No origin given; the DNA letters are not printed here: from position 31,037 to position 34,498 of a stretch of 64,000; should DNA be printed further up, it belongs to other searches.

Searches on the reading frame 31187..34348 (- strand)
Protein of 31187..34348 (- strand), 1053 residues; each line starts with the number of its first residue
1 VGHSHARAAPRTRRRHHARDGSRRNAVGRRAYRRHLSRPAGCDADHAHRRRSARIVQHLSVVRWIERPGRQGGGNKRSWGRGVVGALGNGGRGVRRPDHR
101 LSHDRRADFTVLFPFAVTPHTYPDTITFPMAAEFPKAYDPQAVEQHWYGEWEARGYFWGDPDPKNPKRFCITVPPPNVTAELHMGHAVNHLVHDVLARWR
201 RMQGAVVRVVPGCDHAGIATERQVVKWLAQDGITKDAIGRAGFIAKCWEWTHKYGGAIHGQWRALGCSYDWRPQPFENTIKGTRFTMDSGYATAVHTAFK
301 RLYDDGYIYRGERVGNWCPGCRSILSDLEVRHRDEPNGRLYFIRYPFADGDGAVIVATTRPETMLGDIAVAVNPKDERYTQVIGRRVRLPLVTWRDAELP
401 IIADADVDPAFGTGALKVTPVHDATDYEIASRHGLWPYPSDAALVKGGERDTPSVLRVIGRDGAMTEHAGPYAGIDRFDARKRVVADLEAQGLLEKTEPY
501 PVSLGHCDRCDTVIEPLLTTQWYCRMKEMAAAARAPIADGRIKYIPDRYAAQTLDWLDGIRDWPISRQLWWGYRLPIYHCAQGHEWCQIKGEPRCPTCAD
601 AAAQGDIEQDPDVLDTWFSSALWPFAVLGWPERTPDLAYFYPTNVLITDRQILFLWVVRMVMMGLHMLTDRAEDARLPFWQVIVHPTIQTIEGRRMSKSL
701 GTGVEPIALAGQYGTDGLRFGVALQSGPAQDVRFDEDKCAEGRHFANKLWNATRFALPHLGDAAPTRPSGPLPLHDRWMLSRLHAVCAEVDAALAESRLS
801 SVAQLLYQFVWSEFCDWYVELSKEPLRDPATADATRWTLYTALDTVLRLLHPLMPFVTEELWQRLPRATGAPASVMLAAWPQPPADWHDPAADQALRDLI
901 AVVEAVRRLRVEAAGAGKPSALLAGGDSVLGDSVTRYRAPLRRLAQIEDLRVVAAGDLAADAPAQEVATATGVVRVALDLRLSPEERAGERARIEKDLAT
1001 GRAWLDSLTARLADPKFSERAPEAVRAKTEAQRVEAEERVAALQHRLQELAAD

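Call 66: search_protein_families(library=pfam, proteins=[window:31187-34348:-], max_evalue=0.0001)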
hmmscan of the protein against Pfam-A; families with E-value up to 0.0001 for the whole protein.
window:31187-34348:- (1053 aa): 4 families
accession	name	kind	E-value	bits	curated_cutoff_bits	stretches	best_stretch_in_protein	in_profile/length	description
PF00133.28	tRNA-synt_1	-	5.7e-105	351.9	22.7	1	147-735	2-414/414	tRNA synthetases class I (I, L, M and V)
PF08264.19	Anticodon_1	-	7.5e-39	133.4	25.1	1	776-912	1-135/148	Anticodon-binding domain of tRNA ligase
PF09334.17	tRNA-synt_1g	-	1.4e-19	70.6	20.1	1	170-223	2-55/391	tRNA synthetases class I (M)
PF10458.14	Val_tRNA-synt_C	-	2e-10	41.2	25.9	1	989-1051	4-66/66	Valyl tRNA synthetase tRNA binding arm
